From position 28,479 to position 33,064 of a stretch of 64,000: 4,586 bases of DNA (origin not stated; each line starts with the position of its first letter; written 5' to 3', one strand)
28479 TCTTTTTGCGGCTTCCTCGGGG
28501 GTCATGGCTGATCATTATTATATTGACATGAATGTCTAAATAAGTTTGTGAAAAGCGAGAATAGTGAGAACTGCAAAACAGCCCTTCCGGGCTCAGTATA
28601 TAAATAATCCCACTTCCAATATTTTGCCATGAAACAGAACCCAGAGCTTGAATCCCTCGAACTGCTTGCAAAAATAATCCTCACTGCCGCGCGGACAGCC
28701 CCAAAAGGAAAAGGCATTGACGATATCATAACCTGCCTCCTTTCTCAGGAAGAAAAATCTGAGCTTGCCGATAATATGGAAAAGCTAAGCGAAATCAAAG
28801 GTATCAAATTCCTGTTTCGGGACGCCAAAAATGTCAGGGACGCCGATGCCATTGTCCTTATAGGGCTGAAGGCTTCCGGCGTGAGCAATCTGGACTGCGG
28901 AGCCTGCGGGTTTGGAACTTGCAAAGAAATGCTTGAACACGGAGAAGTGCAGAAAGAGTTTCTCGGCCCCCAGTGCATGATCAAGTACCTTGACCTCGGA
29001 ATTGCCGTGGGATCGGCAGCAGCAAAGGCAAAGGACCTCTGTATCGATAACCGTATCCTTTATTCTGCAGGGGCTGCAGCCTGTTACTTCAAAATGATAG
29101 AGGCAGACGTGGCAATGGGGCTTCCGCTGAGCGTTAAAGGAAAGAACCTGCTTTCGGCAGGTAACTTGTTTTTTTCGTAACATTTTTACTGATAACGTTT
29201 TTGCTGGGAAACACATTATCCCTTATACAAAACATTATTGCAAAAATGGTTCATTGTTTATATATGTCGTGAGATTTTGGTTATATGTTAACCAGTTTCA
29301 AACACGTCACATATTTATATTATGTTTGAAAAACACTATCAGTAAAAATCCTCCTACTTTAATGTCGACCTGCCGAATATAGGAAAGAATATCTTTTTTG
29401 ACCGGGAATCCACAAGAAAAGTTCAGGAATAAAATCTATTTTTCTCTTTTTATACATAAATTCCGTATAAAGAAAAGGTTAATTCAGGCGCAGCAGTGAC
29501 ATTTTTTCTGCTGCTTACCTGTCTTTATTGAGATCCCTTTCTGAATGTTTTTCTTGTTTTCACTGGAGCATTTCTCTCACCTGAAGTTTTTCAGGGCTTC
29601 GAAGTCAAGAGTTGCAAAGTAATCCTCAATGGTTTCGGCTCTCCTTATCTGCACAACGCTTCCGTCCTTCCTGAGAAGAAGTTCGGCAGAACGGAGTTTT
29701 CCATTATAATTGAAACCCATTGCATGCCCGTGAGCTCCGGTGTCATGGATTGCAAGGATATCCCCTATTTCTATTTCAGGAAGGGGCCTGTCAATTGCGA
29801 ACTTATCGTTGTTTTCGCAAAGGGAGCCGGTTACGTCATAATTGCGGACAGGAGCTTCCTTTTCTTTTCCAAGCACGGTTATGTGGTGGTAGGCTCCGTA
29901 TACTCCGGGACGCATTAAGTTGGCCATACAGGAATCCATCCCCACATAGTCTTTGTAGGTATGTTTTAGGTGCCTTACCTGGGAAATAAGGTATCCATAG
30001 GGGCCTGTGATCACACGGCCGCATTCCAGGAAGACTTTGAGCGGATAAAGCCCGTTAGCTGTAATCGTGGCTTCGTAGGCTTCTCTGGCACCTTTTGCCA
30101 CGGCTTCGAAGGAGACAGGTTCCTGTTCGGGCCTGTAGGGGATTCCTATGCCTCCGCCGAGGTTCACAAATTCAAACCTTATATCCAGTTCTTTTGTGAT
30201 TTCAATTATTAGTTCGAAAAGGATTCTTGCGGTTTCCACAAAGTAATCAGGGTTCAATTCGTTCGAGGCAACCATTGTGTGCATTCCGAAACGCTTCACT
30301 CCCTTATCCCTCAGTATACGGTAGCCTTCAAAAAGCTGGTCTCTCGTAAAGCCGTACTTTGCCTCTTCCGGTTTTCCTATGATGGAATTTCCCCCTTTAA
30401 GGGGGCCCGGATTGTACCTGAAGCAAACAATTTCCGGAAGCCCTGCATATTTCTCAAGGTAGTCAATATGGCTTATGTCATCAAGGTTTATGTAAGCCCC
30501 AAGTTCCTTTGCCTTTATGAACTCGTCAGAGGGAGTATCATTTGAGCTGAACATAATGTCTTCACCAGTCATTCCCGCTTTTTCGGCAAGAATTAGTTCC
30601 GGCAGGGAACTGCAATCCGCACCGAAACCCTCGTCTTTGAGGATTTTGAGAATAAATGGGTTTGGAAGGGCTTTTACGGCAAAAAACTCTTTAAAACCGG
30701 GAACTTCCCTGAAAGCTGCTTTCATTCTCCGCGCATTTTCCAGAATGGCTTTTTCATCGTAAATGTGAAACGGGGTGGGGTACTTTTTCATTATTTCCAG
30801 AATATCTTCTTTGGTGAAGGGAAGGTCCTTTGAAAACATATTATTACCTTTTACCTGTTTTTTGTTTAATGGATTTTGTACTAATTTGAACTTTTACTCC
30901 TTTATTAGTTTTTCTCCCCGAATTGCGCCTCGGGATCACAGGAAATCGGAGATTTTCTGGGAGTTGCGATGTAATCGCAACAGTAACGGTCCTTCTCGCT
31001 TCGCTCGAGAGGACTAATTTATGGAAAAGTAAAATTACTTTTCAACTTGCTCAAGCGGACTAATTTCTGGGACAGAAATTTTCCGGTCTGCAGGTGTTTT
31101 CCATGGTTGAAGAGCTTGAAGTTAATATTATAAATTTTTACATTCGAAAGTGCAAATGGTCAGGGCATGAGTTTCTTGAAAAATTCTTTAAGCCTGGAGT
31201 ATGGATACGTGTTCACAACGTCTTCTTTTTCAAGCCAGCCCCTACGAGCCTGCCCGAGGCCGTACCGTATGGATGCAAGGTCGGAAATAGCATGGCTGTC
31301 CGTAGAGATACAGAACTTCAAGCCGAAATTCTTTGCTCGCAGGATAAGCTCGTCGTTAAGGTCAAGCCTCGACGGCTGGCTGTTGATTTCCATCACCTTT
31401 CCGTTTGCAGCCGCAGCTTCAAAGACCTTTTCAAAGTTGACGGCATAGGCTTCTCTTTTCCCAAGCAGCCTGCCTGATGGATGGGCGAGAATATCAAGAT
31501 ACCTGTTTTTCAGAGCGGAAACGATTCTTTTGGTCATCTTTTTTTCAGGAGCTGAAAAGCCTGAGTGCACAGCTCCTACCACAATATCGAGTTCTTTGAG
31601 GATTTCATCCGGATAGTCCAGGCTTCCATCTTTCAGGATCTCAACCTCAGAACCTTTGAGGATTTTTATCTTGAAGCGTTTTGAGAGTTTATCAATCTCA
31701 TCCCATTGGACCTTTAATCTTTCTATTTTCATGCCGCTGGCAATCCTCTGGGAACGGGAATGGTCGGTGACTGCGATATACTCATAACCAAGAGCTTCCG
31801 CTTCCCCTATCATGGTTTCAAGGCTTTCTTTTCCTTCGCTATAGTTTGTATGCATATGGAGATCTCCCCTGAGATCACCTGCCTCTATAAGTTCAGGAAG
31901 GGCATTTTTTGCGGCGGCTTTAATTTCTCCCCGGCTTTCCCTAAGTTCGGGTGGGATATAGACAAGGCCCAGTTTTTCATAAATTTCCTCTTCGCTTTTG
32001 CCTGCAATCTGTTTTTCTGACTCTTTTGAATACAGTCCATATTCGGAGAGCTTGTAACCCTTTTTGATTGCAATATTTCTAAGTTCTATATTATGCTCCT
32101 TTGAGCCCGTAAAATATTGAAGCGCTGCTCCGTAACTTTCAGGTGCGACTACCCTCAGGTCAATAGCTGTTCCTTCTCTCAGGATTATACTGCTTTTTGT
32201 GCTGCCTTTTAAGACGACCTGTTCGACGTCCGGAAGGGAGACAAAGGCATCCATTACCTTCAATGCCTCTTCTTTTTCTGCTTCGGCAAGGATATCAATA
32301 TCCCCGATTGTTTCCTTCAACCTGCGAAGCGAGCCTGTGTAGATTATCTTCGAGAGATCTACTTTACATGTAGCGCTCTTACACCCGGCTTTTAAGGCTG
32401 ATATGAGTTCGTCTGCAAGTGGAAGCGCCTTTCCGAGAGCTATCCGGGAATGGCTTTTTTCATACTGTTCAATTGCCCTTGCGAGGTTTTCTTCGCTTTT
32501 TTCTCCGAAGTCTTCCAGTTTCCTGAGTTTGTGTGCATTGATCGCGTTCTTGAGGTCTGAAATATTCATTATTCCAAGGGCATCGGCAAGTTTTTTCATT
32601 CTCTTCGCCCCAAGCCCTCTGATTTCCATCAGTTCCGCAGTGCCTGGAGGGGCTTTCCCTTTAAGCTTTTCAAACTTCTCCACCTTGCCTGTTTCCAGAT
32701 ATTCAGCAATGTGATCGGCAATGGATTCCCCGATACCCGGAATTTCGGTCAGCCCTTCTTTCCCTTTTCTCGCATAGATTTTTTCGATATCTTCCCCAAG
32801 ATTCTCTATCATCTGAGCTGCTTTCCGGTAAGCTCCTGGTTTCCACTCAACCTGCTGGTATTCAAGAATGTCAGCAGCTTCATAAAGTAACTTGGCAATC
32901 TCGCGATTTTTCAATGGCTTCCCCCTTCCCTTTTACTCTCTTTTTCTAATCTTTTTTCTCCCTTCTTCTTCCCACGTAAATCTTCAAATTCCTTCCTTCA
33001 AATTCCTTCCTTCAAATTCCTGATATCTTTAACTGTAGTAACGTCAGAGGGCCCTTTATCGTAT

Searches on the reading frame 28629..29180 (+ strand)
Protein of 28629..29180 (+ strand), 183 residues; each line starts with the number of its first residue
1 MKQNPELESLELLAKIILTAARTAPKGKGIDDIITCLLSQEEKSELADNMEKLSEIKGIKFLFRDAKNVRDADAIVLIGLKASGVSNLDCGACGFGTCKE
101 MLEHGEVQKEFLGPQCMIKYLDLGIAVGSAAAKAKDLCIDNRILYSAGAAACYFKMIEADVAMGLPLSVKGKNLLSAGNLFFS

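Call 69: search_protein_families(library=pfam, proteins=[window:28629-29180:+], max_evalue=0.001)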
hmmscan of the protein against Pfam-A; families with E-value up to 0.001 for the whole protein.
window:28629-29180:+ (183 aa): 1 family
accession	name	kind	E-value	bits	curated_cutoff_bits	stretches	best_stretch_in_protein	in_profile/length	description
PF09918.14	DUF2148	-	7.5e-26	90.4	25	1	113-173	2-63/68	Uncharacterized protein containing a ferredoxin domain (DUF2148)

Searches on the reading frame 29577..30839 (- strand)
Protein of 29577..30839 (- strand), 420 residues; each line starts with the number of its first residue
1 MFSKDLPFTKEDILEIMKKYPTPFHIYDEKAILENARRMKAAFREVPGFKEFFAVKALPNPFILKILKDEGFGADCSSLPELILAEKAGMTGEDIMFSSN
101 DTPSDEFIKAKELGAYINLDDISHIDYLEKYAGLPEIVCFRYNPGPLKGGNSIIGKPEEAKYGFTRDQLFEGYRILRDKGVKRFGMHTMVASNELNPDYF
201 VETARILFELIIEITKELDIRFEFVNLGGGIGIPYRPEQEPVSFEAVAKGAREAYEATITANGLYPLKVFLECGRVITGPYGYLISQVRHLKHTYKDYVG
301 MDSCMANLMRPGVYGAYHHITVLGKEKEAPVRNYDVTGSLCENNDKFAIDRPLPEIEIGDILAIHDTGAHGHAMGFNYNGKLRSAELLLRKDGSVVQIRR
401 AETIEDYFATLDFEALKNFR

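Call 69: search_protein_families(library=pfam, proteins=[window:29577-30839:-], max_evalue=0.001)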
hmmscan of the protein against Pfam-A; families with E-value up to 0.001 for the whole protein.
window:29577-30839:- (420 aa): 2 families
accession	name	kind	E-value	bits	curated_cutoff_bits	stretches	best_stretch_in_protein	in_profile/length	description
PF02784.22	Orn_Arg_deC_N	-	4.9e-29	101.9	23.4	1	37-278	6-246/247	Pyridoxal-dependent decarboxylase, pyridoxal binding domain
PF00278.28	Orn_DAP_Arg_deC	-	2.3e-18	66.7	23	1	213-368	5-95/95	Pyridoxal-dependent decarboxylase, C-terminal sheet domain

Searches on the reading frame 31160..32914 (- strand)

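Call 69: search_protein_families(library=pfam, proteins=[window:31160-32914:-], max_evalue=0.001)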
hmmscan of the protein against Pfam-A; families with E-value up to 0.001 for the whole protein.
window:31160-32914:- (584 aa): 7 families
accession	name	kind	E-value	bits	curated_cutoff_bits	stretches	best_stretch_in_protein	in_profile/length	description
PF14791.11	DNA_pol_B_thumb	-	5.9e-27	93.8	25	1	264-326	1-63/63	DNA polymerase beta thumb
PF14716.13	HHH_8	-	2.3e-17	63.6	30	1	1-77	1-72/73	Helix-hairpin-helix domain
PF02811.25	PHP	-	9.6e-14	52.5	26.4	1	351-512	1-163/164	PHP domain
PF14520.12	HHH_5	-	1.8e-11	44.8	27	1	94-148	3-55/57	Helix-hairpin-helix domain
PF12826.13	HHH_2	-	0.00013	22.5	27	0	50-78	32-60/64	Helix-hairpin-helix motif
PF00633.29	HHH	-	0.00016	21.8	24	0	53-72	11-30/30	Helix-hairpin-helix motif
PF12836.13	HHH_3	-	0.00045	20.7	27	0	53-85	14-47/65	Helix-hairpin-helix motif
